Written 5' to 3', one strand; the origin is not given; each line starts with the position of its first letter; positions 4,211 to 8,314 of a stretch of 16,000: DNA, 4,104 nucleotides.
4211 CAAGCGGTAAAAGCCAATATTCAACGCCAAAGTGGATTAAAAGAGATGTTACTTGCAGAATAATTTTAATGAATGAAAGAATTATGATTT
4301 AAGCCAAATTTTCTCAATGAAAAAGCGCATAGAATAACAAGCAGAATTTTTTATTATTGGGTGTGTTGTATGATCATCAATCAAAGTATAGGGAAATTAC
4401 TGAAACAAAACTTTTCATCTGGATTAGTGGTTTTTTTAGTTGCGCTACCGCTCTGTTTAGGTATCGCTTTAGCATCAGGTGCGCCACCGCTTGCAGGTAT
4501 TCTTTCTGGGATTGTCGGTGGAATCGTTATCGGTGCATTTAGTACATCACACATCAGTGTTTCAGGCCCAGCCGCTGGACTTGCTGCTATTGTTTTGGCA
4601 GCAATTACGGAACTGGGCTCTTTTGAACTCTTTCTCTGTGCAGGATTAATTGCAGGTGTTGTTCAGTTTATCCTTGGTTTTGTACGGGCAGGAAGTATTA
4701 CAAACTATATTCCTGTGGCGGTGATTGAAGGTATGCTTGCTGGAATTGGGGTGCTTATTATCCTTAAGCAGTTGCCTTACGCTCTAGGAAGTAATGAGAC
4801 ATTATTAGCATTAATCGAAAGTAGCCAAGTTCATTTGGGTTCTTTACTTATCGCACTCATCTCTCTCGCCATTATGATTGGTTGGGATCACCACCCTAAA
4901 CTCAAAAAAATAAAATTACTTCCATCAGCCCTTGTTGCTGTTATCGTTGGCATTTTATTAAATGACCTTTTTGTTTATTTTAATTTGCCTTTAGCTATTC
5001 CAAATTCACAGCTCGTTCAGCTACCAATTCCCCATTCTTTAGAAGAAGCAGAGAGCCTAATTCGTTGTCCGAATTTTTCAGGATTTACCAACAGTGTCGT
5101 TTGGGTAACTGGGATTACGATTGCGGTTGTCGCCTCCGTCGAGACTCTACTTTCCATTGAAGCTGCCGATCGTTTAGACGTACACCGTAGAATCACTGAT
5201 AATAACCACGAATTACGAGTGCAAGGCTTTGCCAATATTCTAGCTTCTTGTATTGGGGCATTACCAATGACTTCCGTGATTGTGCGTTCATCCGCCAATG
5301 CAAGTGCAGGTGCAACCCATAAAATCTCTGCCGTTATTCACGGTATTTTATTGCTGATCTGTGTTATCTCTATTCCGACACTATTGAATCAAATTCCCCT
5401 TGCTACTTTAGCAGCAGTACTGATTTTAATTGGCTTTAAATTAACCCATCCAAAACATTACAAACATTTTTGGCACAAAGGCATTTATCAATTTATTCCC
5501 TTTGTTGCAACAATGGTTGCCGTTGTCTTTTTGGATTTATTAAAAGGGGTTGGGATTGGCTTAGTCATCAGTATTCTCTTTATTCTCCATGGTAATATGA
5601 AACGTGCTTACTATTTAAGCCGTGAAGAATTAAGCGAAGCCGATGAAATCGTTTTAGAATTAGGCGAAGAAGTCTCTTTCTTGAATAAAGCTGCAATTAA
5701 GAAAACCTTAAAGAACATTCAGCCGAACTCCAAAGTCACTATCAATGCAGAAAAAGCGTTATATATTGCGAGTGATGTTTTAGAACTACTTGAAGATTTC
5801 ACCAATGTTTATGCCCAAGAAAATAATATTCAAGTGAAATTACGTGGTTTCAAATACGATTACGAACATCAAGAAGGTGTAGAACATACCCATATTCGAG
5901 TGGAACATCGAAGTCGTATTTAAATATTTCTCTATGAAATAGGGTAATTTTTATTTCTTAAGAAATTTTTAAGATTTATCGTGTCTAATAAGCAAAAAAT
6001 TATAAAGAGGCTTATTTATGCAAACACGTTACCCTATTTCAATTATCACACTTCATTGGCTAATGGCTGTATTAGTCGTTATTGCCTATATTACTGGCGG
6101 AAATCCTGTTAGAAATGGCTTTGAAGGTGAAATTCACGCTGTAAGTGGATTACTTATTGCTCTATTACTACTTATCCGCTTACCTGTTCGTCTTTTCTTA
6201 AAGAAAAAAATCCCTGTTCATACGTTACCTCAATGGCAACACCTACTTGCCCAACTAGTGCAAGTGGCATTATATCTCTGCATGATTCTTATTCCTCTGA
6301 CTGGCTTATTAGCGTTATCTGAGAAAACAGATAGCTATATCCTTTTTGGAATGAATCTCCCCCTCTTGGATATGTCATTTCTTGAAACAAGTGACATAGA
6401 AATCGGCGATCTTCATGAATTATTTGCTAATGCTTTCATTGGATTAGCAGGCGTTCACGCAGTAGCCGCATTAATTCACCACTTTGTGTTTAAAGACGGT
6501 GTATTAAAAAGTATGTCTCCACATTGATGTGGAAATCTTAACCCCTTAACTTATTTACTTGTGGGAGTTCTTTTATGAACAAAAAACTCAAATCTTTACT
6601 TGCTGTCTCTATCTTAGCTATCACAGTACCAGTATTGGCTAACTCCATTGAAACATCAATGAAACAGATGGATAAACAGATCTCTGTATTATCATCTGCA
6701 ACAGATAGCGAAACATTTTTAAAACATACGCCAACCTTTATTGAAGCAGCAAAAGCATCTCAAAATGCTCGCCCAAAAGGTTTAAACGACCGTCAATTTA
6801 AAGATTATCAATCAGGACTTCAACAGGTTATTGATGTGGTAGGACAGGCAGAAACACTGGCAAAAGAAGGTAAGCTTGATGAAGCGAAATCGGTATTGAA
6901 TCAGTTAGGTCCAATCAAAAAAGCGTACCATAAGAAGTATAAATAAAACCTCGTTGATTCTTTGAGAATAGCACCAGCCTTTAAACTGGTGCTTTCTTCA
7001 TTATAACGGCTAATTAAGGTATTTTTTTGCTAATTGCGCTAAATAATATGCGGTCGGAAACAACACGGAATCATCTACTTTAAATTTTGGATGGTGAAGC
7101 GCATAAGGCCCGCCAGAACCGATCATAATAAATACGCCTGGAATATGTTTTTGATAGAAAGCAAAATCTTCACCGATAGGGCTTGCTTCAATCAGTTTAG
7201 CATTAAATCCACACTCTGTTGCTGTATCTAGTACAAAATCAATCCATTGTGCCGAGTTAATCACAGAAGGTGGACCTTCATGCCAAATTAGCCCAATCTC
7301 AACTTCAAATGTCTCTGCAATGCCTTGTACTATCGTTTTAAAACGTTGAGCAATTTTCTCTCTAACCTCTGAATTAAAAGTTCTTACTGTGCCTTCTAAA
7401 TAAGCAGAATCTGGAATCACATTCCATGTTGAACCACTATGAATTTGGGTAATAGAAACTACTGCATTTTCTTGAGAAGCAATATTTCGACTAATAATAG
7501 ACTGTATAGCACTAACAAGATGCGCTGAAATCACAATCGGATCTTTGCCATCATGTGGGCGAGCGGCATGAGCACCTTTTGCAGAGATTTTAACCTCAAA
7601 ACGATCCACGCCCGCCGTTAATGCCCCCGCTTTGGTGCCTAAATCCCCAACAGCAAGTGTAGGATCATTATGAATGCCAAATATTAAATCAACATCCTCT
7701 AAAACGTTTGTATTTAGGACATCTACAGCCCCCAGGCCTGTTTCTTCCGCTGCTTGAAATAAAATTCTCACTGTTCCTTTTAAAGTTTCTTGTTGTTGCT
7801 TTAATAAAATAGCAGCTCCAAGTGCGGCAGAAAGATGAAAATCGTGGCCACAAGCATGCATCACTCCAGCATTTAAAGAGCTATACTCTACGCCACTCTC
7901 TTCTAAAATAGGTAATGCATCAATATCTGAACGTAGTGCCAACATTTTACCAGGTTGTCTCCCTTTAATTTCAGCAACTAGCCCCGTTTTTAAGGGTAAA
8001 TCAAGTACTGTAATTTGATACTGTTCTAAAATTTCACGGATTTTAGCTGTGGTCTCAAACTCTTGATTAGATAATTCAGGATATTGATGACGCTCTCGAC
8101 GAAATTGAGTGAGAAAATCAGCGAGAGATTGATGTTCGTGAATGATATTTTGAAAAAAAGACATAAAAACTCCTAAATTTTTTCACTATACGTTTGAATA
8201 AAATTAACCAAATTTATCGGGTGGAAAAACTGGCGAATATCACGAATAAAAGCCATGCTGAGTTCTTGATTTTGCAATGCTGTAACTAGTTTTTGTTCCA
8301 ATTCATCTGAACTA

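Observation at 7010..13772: Seven-gene operon matching the yxe-type S-(2-succino)cysteine / S-substituted-cysteine salvage module in its lyase variant, in a Pasteurellaceae chromosome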

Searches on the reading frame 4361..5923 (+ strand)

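Call 45: search_protein_families(library=ncbifam, proteins=[window:4361-5923:+], max_evalue=0.00001)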
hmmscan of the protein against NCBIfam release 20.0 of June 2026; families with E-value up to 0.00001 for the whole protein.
window:4361-5923:+ (520 aa): 3 families
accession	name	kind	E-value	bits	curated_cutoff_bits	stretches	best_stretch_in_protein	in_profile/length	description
TIGR00815.1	sulP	subfamily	2e-58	198.3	380.45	1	12-450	13-478/565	sulfate permease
NF008660.1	PRK11660.1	equivalog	5.5e-48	163.7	614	1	13-492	28-529/572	C4-dicarboxylic acid transporter DauA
NF050096.1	BicarbTportBicA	equivalog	2.3e-35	122.2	880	1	7-447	5-442/547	bicarbonate transporter BicA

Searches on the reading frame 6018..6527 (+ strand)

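Call 45: search_protein_families(library=ncbifam, proteins=[window:6018-6527:+], max_evalue=0.00001)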
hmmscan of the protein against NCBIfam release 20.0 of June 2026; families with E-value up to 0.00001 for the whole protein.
window:6018-6527:+ (169 aa): 1 family
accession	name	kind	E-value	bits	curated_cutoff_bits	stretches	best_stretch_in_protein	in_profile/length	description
NF008566.0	PRK11513.1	equivalog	8.3e-20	71.3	170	1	1-168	1-172/176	cytochrome b561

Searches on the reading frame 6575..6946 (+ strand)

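Call 45: search_protein_families(library=ncbifam, proteins=[window:6575-6946:+], max_evalue=0.00001)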
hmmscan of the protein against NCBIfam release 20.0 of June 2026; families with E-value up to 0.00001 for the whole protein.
window:6575-6946:+ (123 aa): 1 family
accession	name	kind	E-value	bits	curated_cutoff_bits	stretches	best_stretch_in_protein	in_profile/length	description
NF011632.3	PRK15058.1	equivalog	4.6e-22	78.6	130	1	3-123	2-127/127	cytochrome b562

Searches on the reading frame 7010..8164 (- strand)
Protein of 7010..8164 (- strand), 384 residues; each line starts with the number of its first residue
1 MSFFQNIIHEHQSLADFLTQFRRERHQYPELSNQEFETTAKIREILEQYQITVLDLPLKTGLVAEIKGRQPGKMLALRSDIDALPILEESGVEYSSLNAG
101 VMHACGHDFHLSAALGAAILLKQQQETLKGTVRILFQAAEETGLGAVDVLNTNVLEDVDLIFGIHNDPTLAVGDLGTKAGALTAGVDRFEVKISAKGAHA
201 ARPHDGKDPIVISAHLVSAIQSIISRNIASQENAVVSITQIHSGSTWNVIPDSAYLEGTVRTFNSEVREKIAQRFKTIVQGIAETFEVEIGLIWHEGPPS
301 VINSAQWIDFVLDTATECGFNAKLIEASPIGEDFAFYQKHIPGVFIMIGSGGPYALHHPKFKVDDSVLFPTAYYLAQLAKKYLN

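Call 4: search_protein_families(library=pfam, proteins=[window:7010-8164:-])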
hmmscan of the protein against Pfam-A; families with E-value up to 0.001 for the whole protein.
window:7010-8164:- (384 aa): 2 families
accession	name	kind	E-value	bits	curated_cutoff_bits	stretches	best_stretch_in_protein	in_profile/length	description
PF01546.33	Peptidase_M20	-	8.4e-39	134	24.6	1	76-380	1-205/206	Peptidase family M20/M25/M40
PF07687.19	M20_dimer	-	2.8e-12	46.9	21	1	185-281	5-101/107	Peptidase dimerisation domain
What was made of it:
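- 7010..8164 (-): M20D amidohydrolase, 384 aa, YxeP/ScmP homologue. Predicted N-acetylcysteine deacetylase. Peptidase_M20+M20_dimer (call 4).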

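Call 5: search_protein_families(library=ncbifam, proteins=[window:7010-8164:-])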
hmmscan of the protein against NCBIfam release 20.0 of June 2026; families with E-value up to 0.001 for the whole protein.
window:7010-8164:- (384 aa): 22 families
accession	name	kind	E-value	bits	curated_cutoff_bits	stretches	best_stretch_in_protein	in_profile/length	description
TIGR01891.1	amidohydrolases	subfamily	1.2e-111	373.5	153.75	1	18-368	1-363/366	amidohydrolase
NF040868.1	carboxypep_CpsA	equivalog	2.2e-100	336.1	500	1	5-383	2-390/391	carboxypeptidase CpsA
NF038260.1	ectoine_DoeB_2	equivalog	8.3e-88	294.8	550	1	17-379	7-376/378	N(2)-acetyl-L-2,4-diaminobutanoate deacetylase DoeB2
NF006365.0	PRK08588.1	subfamily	1.1e-16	61.2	289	1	33-383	24-381/383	succinyl-diaminopimelate desuccinylase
NF005602.0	PRK07338.1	equivalog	5.7e-13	48.2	357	1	131-303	156-320/409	hydrolase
TIGR01910.1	DapE-ArgE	subfamily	1.9e-11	43.8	217.6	1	113-353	112-352/373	ArgE/DapE family deacylase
NF004788.0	PRK06133.1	subfamily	2.2e-10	40.1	349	1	115-280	152-308/417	glutamate carboxypeptidase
TIGR01900.1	dapE-gram_pos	equivalog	7.4e-10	38.2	304.2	1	31-288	18-270/351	succinyl-diaminopimelate desuccinylase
TIGR01879.1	hydantase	subfamily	1.1e-09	37.7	204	1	184-350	205-370/401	hydantoinase/carbamoylase family amidase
NF006769.0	PRK09290.1-3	subfamily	1.4e-09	37.1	452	1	184-349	215-379/417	allantoate amidohydrolase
TIGR01246.1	dapE_proteo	equivalog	7.3e-08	31.8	361.8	1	113-296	103-285/370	succinyl-diaminopimelate desuccinylase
NF009557.0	PRK13009.1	equivalog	7.9e-08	31.8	284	1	112-304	106-298/377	succinyl-diaminopimelate desuccinylase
TIGR01892.1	AcOrn-deacetyl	equivalog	1.5e-07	30.8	297.7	1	110-285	103-276/365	acetylornithine deacetylase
NF006771.0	PRK09290.1-5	subfamily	1.7e-07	30.1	399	1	185-350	214-378/413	allantoate amidohydrolase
NF058540.1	Ncarbamyl_ErtE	equivalog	2.6e-07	29.6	520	1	135-349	163-382/418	N-carbamyl-l-glutamate amidohydrolase ErtE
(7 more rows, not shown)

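Call 19: search_solved_structures(query=window:7010-8164:-, max_evalue=1e-20, show_alignments=1)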
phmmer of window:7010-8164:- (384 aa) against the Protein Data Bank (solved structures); distinct sequences matched with E-value up to 1e-20: 5.
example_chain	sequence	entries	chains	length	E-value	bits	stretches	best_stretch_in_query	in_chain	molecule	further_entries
1ysj_A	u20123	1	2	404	2.5e-111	375.5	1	10-380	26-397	protein yxeP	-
4ewt_A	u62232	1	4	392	3.1e-63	217.3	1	7-379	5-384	Peptidase, M20/M25/M40 family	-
1xmb_A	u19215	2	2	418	4.2e-58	200.4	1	14-383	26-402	IAA-amino acid hydrolase homolog 2 | IAA-amino acid hydrolase ILR1-like 2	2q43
6slf_A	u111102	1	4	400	1.1e-43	153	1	20-338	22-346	N-alpha-acyl-glutamine aminoacylase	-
3io1_A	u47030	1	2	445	2.1e-35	125.8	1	60-379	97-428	Aminobenzoyl-glutamate utilization protein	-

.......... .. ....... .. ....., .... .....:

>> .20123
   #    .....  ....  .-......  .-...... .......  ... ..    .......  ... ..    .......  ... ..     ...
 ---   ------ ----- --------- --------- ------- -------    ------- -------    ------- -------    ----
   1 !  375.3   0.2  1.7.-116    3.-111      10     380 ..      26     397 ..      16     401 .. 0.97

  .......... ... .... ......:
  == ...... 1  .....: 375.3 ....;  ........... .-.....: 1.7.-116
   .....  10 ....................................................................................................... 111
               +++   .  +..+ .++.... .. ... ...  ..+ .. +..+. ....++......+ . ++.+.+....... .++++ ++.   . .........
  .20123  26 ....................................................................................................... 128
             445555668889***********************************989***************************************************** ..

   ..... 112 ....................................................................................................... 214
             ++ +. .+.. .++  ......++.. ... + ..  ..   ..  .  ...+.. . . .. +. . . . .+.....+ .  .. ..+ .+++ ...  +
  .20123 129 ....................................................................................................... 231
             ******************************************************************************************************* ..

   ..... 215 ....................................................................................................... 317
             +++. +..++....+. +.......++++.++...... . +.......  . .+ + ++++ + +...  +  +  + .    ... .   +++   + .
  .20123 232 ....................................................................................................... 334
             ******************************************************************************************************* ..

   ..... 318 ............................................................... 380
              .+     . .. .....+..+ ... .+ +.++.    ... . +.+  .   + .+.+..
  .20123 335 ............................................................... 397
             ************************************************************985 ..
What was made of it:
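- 7010..8164 (-): Best PDB hit is B. subtilis YxeP 1YSJ at 375 bits; the next hit scores 217 bits (call 19).
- On YxeP/ScmP N-acetylcysteine deacetylase: Best PDB hit is 1YSJ (YxeP) at 375 bits, against 217 bits for the next (call 19).
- The M20D's best PDB hit is YxeP (call 19).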
